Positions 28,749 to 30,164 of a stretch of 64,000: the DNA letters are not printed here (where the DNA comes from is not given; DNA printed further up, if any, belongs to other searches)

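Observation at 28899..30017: Secreted homologue of canonical (eukaryote-type) poly(ADP-ribose) glycohydrolase with a remodelled catalytic signature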

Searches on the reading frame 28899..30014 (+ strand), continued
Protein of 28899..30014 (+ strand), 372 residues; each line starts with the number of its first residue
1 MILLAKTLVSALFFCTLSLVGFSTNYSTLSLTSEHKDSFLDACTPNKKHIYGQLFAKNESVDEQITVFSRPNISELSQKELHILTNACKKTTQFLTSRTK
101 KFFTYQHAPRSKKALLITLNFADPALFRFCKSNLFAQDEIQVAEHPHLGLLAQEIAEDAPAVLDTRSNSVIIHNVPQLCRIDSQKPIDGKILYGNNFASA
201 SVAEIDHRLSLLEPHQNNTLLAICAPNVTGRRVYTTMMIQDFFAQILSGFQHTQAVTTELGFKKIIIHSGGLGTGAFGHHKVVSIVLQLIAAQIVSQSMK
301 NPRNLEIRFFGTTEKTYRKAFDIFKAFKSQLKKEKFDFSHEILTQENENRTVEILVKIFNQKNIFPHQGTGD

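Call 55: find_related_loci(query=A1, collection=genome_contigs, flank=4000)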
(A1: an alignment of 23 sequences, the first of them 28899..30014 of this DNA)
Query A1 (372 aa) in genome_contigs; peptide patterns used: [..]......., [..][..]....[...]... (x = any residue, [..] = any of these).
299 stretches matched a pattern; 215 encode a relative of the query (tblastn E <= 1e-3); the best 80 are kept; 80 distinct loci.
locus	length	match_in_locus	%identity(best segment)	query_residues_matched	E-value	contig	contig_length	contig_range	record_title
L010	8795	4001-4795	32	26-296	8e-33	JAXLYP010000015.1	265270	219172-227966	MAG: Polyangiaceae bacterium isolate STL-MYX16 C3.166.fa-15, whole genome shotgun sequence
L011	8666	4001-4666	32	75-292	2e-29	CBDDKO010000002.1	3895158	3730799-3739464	MAG: Phycisphaeraceae bacterium isolate 5c304ce6-e799-4196-a782-46aad2a31026 genome assembly, contig: contig_2, whole ge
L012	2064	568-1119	38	103-292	4e-29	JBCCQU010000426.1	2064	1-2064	MAG: Planctomycetota bacterium isolate P01_D01_bin.16 k141_2782262_length_2064_cov_8.0000, whole genome shotgun sequence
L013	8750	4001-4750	30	45-295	5e-29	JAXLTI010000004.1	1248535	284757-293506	MAG: bacterium isolate STL-ARS1 C1.278.fa-4, whole genome shotgun sequence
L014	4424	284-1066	31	45-298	6e-27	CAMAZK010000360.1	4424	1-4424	MAG: Akkermansia muciniphila isolate MiH-14oct19-163 genome assembly, contig: MiH-14oct19-C47186, whole genome shotgun s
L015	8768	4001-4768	32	26-292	2e-26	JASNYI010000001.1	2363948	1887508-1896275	MAG: Thermoanaerobaculia bacterium isolate ACID-3 HKU-EGSB-ACID-3_1, whole genome shotgun sequence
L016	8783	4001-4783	32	45-296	3e-26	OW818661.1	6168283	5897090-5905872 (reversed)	metagenome genome assembly, chromosome: 1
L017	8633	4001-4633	31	84-292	3e-26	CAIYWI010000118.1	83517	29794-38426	MAG: uncultured Phycisphaerales bacterium isolate LaPlata_bin-2707 genome assembly, contig: bin-2707:118/170, whole geno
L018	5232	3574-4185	34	100-296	9e-26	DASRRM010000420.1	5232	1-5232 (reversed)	MAG TPA_asm: Tepidisphaeraceae bacterium isolate SMAG_U4852 k141_761665, whole genome shotgun sequence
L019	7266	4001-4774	31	31-293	9e-26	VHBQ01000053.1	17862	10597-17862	MAG: Gemmatimonadetes bacterium isolate M_DeepCast_65m_m1_262 M_DeepCast_65m_m1_262_Ga0194120_10005815, whole genome sho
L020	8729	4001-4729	31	44-292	3e-25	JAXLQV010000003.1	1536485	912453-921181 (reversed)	MAG: Thermoanaerobaculia bacterium isolate STL-ACI12 C1.273.fa-3, whole genome shotgun sequence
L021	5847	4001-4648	33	103-307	1e-25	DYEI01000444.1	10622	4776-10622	MAG TPA_asm: Anaerolinea sp. isolate Tomsk_2_67_199 Tomsk_k141_70646, whole genome shotgun sequence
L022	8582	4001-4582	33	119-310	2e-25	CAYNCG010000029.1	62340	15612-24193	MAG TPA_asm: uncultured Isosphaeraceae bacterium isolate binchicken_co311_243 genome assembly, contig: NODE_868_length_6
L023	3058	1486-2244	30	26-292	2e-25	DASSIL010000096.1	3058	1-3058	MAG TPA_asm: Gemmatimonadales bacterium isolate SMAG_U1086 k141_1105040, whole genome shotgun sequence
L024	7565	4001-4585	36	105-296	2e-25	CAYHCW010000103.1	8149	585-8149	MAG TPA_asm: uncultured Gemmatimonas sp. isolate ERP119702_co3_135 genome assembly, contig: NODE_7047_length_8149_cov_7.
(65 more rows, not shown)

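Call 61: fold_search(model_id=the predicted structure, library=viral)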
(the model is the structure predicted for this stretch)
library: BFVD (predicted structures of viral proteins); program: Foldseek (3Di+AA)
matches with E <= 10: 359; with E <= 0.001: 44
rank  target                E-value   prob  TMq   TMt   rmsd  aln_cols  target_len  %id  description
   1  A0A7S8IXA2            3.7e-11  1.00  0.49  0.35  12.9       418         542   11  PARG [Lymantria dispar multicapsid nuclear polyhedrosis virus]
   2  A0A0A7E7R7            3.9e-11  1.00  0.55  0.50  11.4       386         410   14  (no name in the UniProt tables at hand)
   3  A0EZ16                1.8e-10  1.00  0.50  0.32   7.0       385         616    9  Poly ADP-ribose glycohydrolase [Ectropis obliqua nucleopolyhedrovirus]
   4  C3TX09                3.9e-10  1.00  0.45  0.31   8.9       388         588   11  Pagr [Euproctis pseudoconspersa nucleopolyhedrovirus]
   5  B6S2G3                1.2e-09  1.00  0.50  0.43   7.2       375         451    8  (no name in the UniProt tables at hand)
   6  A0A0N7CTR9            4.1e-09  1.00  0.48  0.37   6.6       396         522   12  PARG [Buzura suppressaria nuclear polyhedrosis virus]
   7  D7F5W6                4.8e-09  1.00  0.51  0.47   7.5       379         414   12  (no name in the UniProt tables at hand)
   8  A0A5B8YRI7            1.9e-08  1.00  0.47  0.35   7.2       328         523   10  PARG [Chrysodeixis includens nucleopolyhedrovirus]
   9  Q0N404                1.9e-08  1.00  0.51  0.40   8.0       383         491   12  Ld141-like protein [Clanis bilineata nucleopolyhedrovirus]
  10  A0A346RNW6            3.1e-08  1.00  0.48  0.39   9.3       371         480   11  PolyADP-ribose glycohydrolase [Cryptophlebia peltastica nucleopolyhedrovirus]
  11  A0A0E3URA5            4.1e-08  1.00  0.50  0.32   8.0       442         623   10  Parg [Lambdina fiscellaria nucleopolyhedrovirus]
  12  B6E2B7                4.3e-08  1.00  0.52  0.45   6.0       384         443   11  p52 [Ophiusa disjungens nucleopolyhedrovirus]
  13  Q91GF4                6.7e-08  1.00  0.37  0.34   9.3       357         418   10  Uncharacterized protein [Epiphyas postvittana nucleopolyhedrovirus]
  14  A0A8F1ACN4            9.8e-08  1.00  0.49  0.31   8.4       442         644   11  (no name in the UniProt tables at hand)
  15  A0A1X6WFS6            1.5e-07  1.00  0.43  0.36  10.5       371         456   10  (no name in the UniProt tables at hand)
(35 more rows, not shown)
